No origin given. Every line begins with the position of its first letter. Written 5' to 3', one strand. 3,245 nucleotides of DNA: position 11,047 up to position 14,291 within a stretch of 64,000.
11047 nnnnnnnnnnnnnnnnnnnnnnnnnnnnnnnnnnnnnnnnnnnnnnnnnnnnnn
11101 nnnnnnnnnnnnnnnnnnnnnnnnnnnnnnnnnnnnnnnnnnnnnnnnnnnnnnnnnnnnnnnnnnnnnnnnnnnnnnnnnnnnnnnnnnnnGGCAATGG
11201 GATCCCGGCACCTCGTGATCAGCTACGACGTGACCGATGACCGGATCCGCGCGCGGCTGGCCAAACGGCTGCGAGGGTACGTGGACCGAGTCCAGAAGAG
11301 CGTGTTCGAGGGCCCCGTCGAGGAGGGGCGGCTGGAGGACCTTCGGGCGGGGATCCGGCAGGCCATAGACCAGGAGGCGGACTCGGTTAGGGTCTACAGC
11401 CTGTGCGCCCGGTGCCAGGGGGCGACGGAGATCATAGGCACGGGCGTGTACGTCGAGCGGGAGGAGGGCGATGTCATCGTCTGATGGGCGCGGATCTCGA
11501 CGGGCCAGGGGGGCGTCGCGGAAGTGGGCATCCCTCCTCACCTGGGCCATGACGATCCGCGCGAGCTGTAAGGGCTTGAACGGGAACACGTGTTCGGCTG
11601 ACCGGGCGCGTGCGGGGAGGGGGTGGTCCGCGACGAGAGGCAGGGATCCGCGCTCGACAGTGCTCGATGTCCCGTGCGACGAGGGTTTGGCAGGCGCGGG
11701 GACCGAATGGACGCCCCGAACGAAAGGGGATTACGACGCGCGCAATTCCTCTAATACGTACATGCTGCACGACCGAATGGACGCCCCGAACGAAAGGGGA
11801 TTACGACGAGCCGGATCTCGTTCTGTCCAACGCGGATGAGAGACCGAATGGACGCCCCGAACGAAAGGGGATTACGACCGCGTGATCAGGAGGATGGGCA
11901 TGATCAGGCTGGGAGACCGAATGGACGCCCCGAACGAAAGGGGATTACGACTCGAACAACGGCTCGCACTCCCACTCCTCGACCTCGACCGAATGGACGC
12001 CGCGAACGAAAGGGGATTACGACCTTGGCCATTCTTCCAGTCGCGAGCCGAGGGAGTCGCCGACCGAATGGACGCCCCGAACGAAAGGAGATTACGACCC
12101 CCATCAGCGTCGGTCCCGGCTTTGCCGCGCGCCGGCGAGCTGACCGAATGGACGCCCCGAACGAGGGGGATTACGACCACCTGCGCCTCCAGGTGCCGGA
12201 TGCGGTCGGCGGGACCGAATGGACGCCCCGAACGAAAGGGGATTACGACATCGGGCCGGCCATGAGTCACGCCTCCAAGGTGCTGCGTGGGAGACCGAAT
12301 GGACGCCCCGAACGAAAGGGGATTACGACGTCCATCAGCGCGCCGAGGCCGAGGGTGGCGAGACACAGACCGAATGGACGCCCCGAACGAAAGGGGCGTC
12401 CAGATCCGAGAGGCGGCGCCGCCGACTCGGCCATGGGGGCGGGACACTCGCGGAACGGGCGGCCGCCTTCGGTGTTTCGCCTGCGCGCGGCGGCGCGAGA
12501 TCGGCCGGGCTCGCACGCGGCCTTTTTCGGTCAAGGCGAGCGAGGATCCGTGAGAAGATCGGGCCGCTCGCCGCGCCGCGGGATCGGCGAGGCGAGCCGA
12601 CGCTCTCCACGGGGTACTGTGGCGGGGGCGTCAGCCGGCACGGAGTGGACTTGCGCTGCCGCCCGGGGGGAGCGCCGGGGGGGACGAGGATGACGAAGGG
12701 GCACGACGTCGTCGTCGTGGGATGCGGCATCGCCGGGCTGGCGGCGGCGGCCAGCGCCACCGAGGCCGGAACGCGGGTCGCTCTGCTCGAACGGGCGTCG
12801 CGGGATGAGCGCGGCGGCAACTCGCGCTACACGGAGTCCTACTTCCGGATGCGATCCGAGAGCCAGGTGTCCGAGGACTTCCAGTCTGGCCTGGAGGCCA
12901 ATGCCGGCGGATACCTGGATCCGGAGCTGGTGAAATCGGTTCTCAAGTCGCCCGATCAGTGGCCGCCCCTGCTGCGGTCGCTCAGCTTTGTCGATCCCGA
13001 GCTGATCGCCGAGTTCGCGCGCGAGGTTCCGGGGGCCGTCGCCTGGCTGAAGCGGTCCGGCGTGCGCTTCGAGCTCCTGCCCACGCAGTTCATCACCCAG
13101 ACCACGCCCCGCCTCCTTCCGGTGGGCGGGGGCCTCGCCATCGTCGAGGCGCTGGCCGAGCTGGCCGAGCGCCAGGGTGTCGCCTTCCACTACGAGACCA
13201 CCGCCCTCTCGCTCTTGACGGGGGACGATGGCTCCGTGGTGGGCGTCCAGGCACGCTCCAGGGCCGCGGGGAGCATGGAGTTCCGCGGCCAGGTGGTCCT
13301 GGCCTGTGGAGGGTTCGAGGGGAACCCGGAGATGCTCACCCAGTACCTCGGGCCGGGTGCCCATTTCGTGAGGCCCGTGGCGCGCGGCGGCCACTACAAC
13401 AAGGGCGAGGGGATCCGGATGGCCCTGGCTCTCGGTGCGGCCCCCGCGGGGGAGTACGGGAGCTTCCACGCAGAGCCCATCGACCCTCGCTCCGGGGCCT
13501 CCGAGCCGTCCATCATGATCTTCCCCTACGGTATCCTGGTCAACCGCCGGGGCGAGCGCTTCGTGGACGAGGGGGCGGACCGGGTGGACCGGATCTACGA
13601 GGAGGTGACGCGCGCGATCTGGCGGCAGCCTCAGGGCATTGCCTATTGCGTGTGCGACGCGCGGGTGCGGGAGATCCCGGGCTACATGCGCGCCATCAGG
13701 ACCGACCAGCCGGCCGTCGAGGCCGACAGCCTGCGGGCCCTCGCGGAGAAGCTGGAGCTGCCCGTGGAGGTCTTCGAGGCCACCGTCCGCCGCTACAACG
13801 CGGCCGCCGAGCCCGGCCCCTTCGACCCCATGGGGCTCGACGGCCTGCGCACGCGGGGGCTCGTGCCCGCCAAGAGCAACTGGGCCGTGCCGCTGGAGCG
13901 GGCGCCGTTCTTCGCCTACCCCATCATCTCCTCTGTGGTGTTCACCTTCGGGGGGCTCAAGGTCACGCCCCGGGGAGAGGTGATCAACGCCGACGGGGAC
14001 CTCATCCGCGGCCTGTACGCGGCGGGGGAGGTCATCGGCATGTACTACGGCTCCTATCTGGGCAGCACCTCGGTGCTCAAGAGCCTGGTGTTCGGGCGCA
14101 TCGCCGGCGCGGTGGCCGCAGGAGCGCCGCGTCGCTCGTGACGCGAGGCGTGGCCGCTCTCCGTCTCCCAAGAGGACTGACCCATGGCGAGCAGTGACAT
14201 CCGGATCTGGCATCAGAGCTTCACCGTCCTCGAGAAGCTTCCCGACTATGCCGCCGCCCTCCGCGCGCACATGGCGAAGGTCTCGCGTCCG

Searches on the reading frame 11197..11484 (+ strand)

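Call 67: search_protein_families(library=pfam, proteins=[window:11197-11484:+], max_evalue=0.00001)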
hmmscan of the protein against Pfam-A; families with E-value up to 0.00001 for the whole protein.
window:11197-11484:+ (95 aa): 1 family
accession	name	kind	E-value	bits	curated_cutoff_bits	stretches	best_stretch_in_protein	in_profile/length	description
PF09827.14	CRISPR_Cas2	-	2.9e-21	75.9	23.8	1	6-75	3-72/74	CRISPR associated protein Cas2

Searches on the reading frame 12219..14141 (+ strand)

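Call 67: search_protein_families(library=pfam, proteins=[window:12219-14141:+], max_evalue=0.00001)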
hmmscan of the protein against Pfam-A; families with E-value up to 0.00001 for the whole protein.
window:12219-14141:+ (640 aa): 6 families
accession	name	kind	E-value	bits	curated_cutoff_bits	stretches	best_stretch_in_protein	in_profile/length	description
PF00890.30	FAD_binding_2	-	1.3e-42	146.9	20.4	1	163-616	1-410/414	FAD binding domain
PF01266.30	DAO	-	2.8e-12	47.3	27.9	1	163-367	1-206/353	FAD dependent oxidoreductase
PF12831.13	FAD_oxidored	-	1.7e-08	34.6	27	1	163-194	1-32/416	FAD dependent oxidoreductase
PF03486.20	HI0933_like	-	3e-08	33.9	50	0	162-194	1-33/244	HI0933-like protein Rossmann domain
PF07992.20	Pyr_redox_2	-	7.5e-07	29.3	26.1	0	162-195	1-31/291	Pyridine nucleotide-disulphide oxidoreductase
PF00070.33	Pyr_redox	-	1.6e-06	28.9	22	0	164-195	2-33/82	Pyridine nucleotide-disulphide oxidoreductase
